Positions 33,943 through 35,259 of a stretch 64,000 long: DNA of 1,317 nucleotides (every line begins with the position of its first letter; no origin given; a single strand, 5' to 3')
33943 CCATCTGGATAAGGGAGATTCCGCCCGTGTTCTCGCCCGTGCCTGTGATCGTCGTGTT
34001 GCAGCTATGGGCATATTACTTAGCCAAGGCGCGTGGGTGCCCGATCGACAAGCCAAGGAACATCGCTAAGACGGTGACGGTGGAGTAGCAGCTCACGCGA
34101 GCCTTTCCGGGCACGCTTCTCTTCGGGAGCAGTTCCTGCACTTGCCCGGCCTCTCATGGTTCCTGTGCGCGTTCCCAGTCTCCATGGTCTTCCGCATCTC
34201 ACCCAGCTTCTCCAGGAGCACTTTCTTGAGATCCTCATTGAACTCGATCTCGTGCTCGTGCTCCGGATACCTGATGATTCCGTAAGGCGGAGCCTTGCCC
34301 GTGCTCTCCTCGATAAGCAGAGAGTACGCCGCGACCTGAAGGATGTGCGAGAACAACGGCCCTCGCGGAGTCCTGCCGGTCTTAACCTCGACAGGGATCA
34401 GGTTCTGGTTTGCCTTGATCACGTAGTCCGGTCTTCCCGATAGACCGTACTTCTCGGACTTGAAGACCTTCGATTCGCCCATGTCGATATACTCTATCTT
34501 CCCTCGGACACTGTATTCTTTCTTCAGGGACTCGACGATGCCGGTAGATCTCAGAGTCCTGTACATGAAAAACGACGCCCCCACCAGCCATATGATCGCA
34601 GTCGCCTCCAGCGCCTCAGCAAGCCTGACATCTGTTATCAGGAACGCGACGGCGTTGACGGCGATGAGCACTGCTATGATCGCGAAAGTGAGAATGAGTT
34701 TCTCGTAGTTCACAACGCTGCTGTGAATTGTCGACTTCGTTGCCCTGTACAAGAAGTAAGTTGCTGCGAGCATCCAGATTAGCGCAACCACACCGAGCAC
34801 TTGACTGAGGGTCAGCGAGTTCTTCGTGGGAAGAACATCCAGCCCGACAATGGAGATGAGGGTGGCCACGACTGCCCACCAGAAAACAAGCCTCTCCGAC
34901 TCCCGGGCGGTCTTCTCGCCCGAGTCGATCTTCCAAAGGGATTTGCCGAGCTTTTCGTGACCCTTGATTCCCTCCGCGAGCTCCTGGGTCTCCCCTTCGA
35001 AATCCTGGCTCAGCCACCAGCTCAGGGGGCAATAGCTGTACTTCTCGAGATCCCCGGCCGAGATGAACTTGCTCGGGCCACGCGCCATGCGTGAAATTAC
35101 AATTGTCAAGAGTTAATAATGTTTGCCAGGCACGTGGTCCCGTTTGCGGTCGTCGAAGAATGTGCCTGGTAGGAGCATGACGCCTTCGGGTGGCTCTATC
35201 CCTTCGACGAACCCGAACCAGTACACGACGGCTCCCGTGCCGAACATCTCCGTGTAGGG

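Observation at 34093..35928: Operon of a TPD/CDIN1-like nuclease and a membrane-embedded Cas4-like Fe-S nuclease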

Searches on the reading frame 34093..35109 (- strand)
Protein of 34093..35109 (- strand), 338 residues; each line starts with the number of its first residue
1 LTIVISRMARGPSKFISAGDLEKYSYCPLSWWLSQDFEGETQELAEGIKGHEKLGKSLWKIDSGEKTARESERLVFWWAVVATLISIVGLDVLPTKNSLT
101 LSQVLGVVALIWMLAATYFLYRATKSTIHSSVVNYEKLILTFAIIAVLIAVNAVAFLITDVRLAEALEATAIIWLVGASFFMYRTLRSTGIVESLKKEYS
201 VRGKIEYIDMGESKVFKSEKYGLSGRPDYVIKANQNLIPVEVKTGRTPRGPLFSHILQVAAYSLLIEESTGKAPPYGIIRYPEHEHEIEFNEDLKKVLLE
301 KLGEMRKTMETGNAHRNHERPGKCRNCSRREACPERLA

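Call 3: search_protein_families(library=pfam, proteins=[window:34093-35109:-], max_evalue=1)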
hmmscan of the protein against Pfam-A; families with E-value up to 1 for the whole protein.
window:34093-35109:- (338 aa): 7 families
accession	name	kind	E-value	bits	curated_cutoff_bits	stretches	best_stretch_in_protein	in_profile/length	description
PF12705.13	PDDEXK_1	-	9e-12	45.9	22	1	214-334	111-247/247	PD-(D/E)XK nuclease superfamily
PF01930.23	Cas_Cas4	-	7e-10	39.7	22.7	1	224-333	53-158/160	Domain of unknown function DUF83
PF02322.20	Cyt_bd_oxida_II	-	0.014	15.2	35.6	1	94-177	150-224/302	Cytochrome bd terminal oxidase subunit II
PF09810.15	Exo5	-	0.033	14.1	25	1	7-84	5-85/367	Exonuclease V - a 5' deoxyribonuclease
PF23831.1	DUF7201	-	0.038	14.1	27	0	284-315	50-81/142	Coiled-coil region of unknown function (DUF7201)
PF06942.17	GlpM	-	0.16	12.9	25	1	141-182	59-100/107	GlpM protein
PF20664.2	DUF6814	-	0.19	12.4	25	0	101-151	4-53/71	Family of unknown function (DUF6814)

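Call 4: search_protein_families(library=ncbifam, proteins=[window:34093-35109:-], max_evalue=1)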
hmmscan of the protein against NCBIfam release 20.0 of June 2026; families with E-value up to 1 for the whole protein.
window:34093-35109:- (338 aa): 6 families
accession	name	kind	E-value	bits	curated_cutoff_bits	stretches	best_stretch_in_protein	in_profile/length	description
TIGR00372.1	cas4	equivalog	2.9e-24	85.9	65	1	193-334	40-179/180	CRISPR-associated protein Cas4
NF049935.1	cas4g_cas1g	exception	5.8e-11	41.5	560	1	213-333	65-189/546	CRISPR-associated endonuclease Cas4g/Cas1g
TIGR03491.1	TIGR03491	subfamily_domain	0.00051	19.1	97.45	1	237-336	111-207/462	TM0106 family RecB-like putative nuclease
TIGR00411.1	redox_disulf_1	equivalog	0.055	13.5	92.75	1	190-239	19-67/82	MJ0307 family thioredoxin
TIGR03025.1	EPS_sugtrans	subfamily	0.36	10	295.55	1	80-188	11-117/445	exopolysaccharide biosynthesis polyprenyl glycosylphosphotransferase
NF043039.1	HgcAB_like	equivalog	0.91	9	285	0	76-186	160-270/350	HgcAB-like fusion protein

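Call 8: find_homologous_proteins(query=window:34093-35109:-)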
Query window:34093-35109:- (338 aa): 1499 proteins with E <= 0.001 among 4761 candidates; the best 120 are listed.
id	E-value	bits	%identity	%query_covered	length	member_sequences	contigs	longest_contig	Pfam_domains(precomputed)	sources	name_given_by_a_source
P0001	2.6e-211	719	95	100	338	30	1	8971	PF01930.24,PF12705.14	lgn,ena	-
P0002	3.5e-187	639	83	98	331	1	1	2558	PF01930.24,PF12705.14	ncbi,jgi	jgi:CRISPR-associated exonuclease Cas4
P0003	5.2e-187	639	83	98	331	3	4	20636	PF01930.24,PF12705.14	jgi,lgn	jgi:CRISPR-associated exonuclease Cas4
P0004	8.6e-187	638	83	98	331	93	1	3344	PF01930.24,PF12705.14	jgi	-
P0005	1.6e-186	637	82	98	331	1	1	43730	PF01930.24,PF12705.14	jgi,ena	-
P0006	1.2e-185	634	82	98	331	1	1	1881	PF01930.24,PF12705.14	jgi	jgi:CRISPR-associated exonuclease Cas4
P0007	5.3e-177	606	76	100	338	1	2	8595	PF01930.24,PF12705.14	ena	-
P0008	7.1e-174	596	76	99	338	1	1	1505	PF01930.24,PF12705.14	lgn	-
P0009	8.0e-174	595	74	100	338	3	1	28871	PF01930.24,PF12705.14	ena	-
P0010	2.7e-173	594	76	98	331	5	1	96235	PF01930.24,PF12705.14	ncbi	-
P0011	6.7e-171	586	75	98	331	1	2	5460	PF01930.24,PF12705.14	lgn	-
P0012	4.9e-170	583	74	98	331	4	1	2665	PF01930.24,PF12705.14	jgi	-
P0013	5.5e-168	576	74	98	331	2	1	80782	PF01930.24,PF12705.14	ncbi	-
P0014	3.6e-167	574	73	98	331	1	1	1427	PF01930.24,PF12705.14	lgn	-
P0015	5.6e-167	573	73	98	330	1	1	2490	PF01930.24,PF12705.14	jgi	-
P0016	6.9e-167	573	73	98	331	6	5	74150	PF01930.24,PF12705.14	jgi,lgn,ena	-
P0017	7.4e-167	573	73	98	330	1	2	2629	PF01930.24,PF12705.14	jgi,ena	-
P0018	1.8e-166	571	73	98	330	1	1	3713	PF01930.24,PF12705.14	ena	-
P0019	4.1e-166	570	72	99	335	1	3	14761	PF01930.24,PF12705.14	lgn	-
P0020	3.4e-165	567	72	100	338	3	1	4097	PF01930.24,PF12705.14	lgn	-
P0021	5.2e-165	566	70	100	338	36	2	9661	PF01930.24,PF12705.14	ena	-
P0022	7.6e-165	566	70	100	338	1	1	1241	PF01930.24,PF12705.14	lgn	-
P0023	8.1e-165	566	71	100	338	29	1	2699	PF01930.24,PF12705.14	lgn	-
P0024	2.2e-164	564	72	98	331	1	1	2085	PF01930.24,PF12705.14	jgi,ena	-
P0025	6.8e-164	563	72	98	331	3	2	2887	PF01930.24,PF12705.14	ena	-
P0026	9.8e-164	562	72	98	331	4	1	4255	PF01930.24,PF12705.14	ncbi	-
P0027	1.9e-163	561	72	98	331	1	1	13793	PF01930.24,PF12705.14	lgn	-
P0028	3.2e-163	561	70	98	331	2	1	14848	PF01930.24,PF12705.14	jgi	jgi:CRISPR-associated exonuclease Cas4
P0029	4.9e-163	560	71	98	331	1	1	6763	PF01930.24,PF12705.14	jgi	-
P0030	6.3e-163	560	71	98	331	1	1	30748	PF01930.24,PF12705.14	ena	-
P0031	1.5e-162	558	73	98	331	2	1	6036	PF01930.24,PF12705.14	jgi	jgi:CRISPR-associated exonuclease Cas4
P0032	1.7e-162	558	71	99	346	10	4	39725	PF01930.24,PF12705.14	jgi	jgi:CRISPR-associated exonuclease Cas4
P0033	1.8e-162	558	71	98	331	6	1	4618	PF01930.24,PF12705.14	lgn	-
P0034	3.7e-162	557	71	99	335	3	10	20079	PF01930.24,PF12705.14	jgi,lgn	jgi:CRISPR-associated exonuclease Cas4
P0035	3.8e-162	557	71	98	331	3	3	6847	PF01930.24,PF12705.14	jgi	jgi:CRISPR-associated exonuclease Cas4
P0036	8.2e-162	556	70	99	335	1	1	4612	PF01930.24,PF12705.14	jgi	-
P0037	1.1e-161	556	69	98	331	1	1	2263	PF01930.24,PF12705.14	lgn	-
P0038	3.9e-161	554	70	100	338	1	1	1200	PF01930.24,PF12705.14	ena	-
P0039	4.9e-161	553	73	98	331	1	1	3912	PF01930.24,PF12705.14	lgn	-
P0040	7.3e-161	553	69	99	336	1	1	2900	PF01930.24,PF12705.14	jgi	jgi:CRISPR-associated exonuclease Cas4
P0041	9.0e-161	553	70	99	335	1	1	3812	PF01930.24,PF12705.14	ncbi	-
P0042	1.6e-160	552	70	100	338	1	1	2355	PF01930.24,PF12705.14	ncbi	-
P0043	1.9e-160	551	70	98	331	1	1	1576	PF01930.24,PF12705.14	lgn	-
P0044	2.1e-160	551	71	98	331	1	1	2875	PF01930.24,PF12705.14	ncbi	-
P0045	1.1e-159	549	71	98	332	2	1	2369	PF01930.24,PF12705.14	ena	-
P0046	2.0e-159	548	68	98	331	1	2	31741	PF01930.24,PF12705.14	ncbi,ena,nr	ncbi:MAG: CRISPR-associated protein Cas4 [Euryarchaeota archaeon RBG_13_57_23]|nr:MAG: CRISPR-associ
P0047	2.1e-159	548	69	98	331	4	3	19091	PF01930.24,PF12705.14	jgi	jgi:CRISPR-associated exonuclease Cas4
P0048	2.2e-159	548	71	96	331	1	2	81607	PF01930.24,PF12705.14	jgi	-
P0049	2.3e-159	548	71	98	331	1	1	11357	PF01930.24,PF12705.14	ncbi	-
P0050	3.0e-159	548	69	98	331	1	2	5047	PF01930.24,PF12705.14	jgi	jgi:CRISPR-associated exonuclease Cas4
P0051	3.7e-159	547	71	98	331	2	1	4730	PF01930.24,PF12705.14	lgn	-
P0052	5.0e-159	547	71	98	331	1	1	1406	PF01930.24,PF12705.14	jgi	jgi:CRISPR-associated exonuclease Cas4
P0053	5.6e-159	547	68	99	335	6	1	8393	PF01930.24,PF12705.14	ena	-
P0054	7.2e-159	546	69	98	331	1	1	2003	PF01930.24,PF12705.14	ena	-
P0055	7.3e-159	546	70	98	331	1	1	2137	PF01930.24,PF12705.14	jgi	jgi:CRISPR-associated exonuclease Cas4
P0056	7.3e-159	546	68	98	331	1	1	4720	PF01930.24,PF12705.14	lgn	-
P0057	1.1e-158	546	70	98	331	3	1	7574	PF01930.24,PF12705.14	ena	-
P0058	1.9e-158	545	70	98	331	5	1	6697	PF01930.24,PF12705.14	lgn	-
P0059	2.0e-158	545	68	100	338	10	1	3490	PF01930.24,PF12705.14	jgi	-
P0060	4.6e-158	544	67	99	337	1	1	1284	PF01930.24,PF12705.14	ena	-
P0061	6.1e-158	543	68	96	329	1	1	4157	PF01930.24,PF12705.14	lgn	-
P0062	6.4e-158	543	67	98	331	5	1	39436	PF01930.24,PF12705.14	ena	-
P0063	9.3e-158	543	68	98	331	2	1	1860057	PF01930.24,PF12705.14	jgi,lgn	jgi:CRISPR-associated exonuclease Cas4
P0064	1.1e-157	542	69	98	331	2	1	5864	PF01930.24,PF12705.14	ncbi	-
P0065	1.6e-157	542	69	98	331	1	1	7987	PF01930.24,PF12705.14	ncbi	-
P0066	2.2e-157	541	67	98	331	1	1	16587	PF01930.24,PF12705.14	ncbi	-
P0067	5.5e-157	540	71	98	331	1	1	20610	PF01930.24,PF12705.14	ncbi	-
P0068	6.0e-157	540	68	98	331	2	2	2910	PF01930.24,PF12705.14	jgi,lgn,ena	-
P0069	6.7e-157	540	67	99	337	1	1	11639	PF01930.24,PF12705.14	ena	-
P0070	9.0e-157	539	70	98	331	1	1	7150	PF01930.24,PF12705.14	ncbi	-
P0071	1.1e-156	539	69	96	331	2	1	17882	PF01930.24,PF12705.14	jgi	-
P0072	1.5e-156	539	68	98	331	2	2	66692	PF01930.24,PF12705.14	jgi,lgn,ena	jgi:CRISPR-associated exonuclease Cas4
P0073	1.9e-156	538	67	98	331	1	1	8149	PF01930.24,PF12705.14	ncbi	-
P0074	2.7e-156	538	67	98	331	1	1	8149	PF01930.24,PF12705.14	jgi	jgi:CRISPR-associated exonuclease Cas4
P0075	2.7e-156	538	64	100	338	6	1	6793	PF01930.24,PF12705.14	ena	-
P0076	3.6e-156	537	70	98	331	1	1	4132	PF01930.24,PF12705.14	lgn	-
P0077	7.9e-156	536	68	98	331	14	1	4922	PF01930.24,PF12705.14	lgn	-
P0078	9.6e-156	536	67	98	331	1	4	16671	PF01930.24,PF12705.14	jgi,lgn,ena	-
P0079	1.4e-155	535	69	98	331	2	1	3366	PF01930.24,PF12705.14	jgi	jgi:CRISPR-associated exonuclease Cas4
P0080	3.6e-155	534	68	98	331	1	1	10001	PF01930.24,PF12705.14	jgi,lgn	jgi:CRISPR-associated exonuclease Cas4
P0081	3.9e-155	534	68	97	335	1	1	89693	PF01930.24,PF12705.14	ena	-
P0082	4.8e-155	534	67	98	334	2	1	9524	PF01930.24,PF12705.14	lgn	-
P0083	2.3e-154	531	69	98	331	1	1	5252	PF01930.24,PF12705.14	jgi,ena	-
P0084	2.8e-154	531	65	98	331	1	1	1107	PF01930.24,PF12705.14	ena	-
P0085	5.4e-154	530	66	98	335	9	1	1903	PF01930.24,PF12705.14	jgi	-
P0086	8.0e-154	530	68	97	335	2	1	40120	PF01930.24,PF12705.14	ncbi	-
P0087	1.1e-153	529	68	98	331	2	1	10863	PF01930.24,PF12705.14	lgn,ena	-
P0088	8.0e-153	526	68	98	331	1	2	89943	PF01930.24,PF12705.14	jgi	-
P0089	8.3e-153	526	68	98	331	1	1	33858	PF01930.24,PF12705.14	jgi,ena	jgi:CRISPR-associated exonuclease Cas4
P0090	8.8e-153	526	68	98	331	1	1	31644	PF01930.24,PF12705.14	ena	-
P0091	1.2e-152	526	67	98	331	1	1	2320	PF01930.24,PF12705.14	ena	-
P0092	1.3e-152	526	68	98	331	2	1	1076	PF01930.24,PF12705.14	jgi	jgi:CRISPR-associated exonuclease Cas4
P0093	1.4e-152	526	68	98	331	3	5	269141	PF01930.24,PF12705.14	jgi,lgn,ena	-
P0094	6.0e-152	524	67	98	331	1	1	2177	PF01930.24,PF12705.14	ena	-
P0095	6.1e-152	524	67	96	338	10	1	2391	PF01930.24,PF12705.14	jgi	jgi:CRISPR-associated exonuclease Cas4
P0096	7.4e-152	523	67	100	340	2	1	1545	PF01930.24,PF12705.14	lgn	-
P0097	9.2e-152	523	67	96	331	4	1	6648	PF01930.24,PF12705.14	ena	-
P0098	2.2e-151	522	67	98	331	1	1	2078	PF01930.24,PF12705.14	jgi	-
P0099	3.0e-151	521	67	98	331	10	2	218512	PF01930.24,PF12705.14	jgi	jgi:CRISPR-associated exonuclease Cas4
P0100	5.1e-151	520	66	98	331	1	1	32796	PF01930.24,PF12705.14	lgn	-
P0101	5.4e-151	520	67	98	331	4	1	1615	PF01930.24,PF12705.14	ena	-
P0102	2.3e-150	518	68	98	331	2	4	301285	PF01930.24,PF12705.14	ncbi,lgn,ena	ncbi:MAG TPA: CRISPR-associated protein Cas4 [Thermoplasmata archaeon]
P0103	7.9e-150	517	68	93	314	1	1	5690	PF01930.24,PF12705.14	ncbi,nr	ncbi:MAG: CRISPR-associated protein Cas4, partial [Candidatus Thermoplasmatota archaeon]|nr:CRISPR-a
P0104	1.0e-149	516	68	98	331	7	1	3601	PF01930.24,PF12705.14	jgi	jgi:CRISPR-associated exonuclease Cas4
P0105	2.0e-149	515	66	98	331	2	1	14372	PF01930.24,PF12705.14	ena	-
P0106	2.4e-149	515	66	99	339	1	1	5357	PF01930.24,PF12705.14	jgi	-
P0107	3.6e-149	514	65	98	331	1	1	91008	PF01930.24,PF12705.14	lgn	-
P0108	8.3e-149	513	67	98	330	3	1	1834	PF01930.24,PF12705.14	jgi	jgi:CRISPR-associated exonuclease Cas4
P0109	1.1e-148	513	64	98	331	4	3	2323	PF01930.24,PF12705.14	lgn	-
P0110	1.3e-148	513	66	96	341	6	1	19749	PF01930.24,PF12705.14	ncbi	-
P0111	1.6e-148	512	66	98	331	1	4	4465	PF01930.24,PF12705.14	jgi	jgi:CRISPR-associated exonuclease Cas4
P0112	1.6e-148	512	67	96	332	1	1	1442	PF01930.24,PF12705.14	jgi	jgi:CRISPR-associated exonuclease Cas4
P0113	1.8e-148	512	65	96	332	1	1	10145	PF01930.24,PF12705.14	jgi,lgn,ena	-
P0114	2.0e-148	512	66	96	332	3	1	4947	PF01930.24,PF12705.14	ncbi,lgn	-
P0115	2.7e-148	512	66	96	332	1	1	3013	PF01930.24,PF12705.14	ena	-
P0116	3.9e-148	511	66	96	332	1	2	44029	PF01930.24,PF12705.14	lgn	-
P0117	1.3e-147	509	64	98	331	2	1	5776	PF01930.24,PF12705.14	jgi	-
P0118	2.6e-147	508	64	96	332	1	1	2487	PF01930.24,PF12705.14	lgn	-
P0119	4.4e-147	508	63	98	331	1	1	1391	PF01930.24,PF12705.14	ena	-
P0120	7.6e-147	507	63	98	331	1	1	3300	PF01930.24,PF12705.14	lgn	-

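Call 28: search_solved_structures(query=window:34093-35109:-, max_evalue=1, show_alignments=3)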
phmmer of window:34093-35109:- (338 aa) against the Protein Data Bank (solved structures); distinct sequences matched with E-value up to 1: 4.
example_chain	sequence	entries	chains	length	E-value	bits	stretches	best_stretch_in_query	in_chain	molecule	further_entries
8d3l_I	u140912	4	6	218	0.0016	20.9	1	233-336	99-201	CRISPR-associated exonuclease Cas4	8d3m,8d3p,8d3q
7mi4_A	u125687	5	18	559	0.28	13.6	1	215-333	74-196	CRISPR-associated exonuclease Cas4/endonuclease Cas1 fusion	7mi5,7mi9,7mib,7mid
4r5q_A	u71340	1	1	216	0.58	12.5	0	216-333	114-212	CRISPR-associated exonuclease, Cas4 family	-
1qmg_A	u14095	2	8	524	0.71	12.2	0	212-240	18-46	ACETOHYDROXY-ACID ISOMEROREDUCTASE | ACETOHYDROXY ACID ISOMEROREDUCTASE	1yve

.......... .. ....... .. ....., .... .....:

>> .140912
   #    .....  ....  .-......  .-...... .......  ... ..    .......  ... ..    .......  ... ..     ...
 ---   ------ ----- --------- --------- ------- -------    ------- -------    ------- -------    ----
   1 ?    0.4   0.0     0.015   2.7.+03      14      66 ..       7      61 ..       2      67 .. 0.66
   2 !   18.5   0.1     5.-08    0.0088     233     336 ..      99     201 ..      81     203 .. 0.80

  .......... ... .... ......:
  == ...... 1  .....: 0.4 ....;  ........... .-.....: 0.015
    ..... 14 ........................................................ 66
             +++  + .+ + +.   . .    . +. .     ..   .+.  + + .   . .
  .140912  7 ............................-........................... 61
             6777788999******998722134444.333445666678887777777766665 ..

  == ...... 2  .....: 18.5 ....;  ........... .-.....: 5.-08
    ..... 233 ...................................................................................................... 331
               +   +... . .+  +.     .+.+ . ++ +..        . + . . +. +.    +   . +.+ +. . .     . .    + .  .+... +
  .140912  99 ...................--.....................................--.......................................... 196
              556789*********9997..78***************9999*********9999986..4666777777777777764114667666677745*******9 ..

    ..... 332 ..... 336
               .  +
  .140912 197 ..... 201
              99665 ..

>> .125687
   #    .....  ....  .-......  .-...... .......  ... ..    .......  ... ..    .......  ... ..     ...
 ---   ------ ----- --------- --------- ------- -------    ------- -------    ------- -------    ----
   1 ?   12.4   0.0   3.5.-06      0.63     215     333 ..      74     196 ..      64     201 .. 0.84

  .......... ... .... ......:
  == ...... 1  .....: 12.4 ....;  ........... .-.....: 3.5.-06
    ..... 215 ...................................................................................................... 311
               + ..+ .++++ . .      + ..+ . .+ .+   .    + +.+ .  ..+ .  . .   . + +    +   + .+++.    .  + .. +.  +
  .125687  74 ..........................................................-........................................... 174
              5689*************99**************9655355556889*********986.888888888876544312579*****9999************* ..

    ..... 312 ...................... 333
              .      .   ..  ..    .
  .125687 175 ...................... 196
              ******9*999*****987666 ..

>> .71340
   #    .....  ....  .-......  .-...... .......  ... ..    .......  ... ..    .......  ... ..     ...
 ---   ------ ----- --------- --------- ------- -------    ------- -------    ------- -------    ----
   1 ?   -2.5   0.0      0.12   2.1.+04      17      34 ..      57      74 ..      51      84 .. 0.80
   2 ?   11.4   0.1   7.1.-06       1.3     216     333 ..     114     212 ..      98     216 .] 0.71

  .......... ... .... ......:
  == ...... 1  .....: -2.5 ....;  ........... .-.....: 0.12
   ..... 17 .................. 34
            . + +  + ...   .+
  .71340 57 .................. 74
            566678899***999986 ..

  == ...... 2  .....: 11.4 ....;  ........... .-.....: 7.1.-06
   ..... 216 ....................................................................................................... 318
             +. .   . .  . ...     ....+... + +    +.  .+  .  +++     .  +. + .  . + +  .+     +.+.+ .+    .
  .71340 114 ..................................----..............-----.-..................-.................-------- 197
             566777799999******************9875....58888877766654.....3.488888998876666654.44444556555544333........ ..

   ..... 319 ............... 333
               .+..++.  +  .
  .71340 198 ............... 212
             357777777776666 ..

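Call 36: search_protein_representatives(protein=window:34093-35109:-)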
Query: 338 residues. Proteins with E-value up to 0.001 (for the whole library): 1301; up to 1e-10: 564; up to 1e-30: 86. The best 150 are listed.
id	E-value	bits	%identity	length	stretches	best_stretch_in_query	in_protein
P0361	9.1e-110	383.2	51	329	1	15-338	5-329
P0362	1.0e-99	350.2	58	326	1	29-289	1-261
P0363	1.6e-99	349.6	52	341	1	11-337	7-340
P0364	2.3e-96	339.2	50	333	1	16-337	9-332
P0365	1.6e-93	329.8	42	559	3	127-337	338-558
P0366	1.8e-90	319.8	47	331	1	14-337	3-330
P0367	2.0e-90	319.7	43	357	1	13-337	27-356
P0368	6.7e-80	285.1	40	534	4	132-337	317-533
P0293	7.2e-80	285.0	41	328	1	14-337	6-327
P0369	2.1e-77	276.9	44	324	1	16-337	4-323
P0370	6.2e-77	275.4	43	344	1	14-337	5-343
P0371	6.8e-77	275.2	40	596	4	131-337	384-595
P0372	3.8e-76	272.8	42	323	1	15-337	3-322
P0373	4.5e-76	272.5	44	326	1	16-337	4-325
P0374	4.4e-75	269.3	45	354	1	10-338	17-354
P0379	1.8e-70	254.1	36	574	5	132-337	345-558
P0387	8.0e-65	235.6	44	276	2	167-337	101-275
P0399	9.6e-58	212.3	43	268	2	202-337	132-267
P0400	1.3e-57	211.9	43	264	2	170-337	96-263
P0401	2.1e-57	211.2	38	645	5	136-281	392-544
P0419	1.4e-46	175.6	37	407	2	159-337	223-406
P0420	3.0e-46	174.5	34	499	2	73-337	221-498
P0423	9.9e-43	163.0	33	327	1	13-337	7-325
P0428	2.5e-38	148.5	31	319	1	15-338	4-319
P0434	3.7e-34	134.8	44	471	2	208-337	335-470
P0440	3.1e-32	128.5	35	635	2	163-337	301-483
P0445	7.9e-31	123.8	43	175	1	202-337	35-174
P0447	1.6e-29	119.5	44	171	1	209-337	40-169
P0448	6.1e-29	117.6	45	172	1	203-337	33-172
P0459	4.9e-27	111.4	42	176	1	216-336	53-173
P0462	1.0e-26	110.4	38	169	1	196-336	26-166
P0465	1.5e-26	109.7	46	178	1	201-338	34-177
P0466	1.5e-26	109.7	39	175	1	192-337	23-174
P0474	1.7e-25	106.3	44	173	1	214-337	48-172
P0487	2.8e-24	102.3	41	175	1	202-337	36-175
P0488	3.3e-24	102.1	43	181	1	201-334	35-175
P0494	1.5e-23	99.9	36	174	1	174-337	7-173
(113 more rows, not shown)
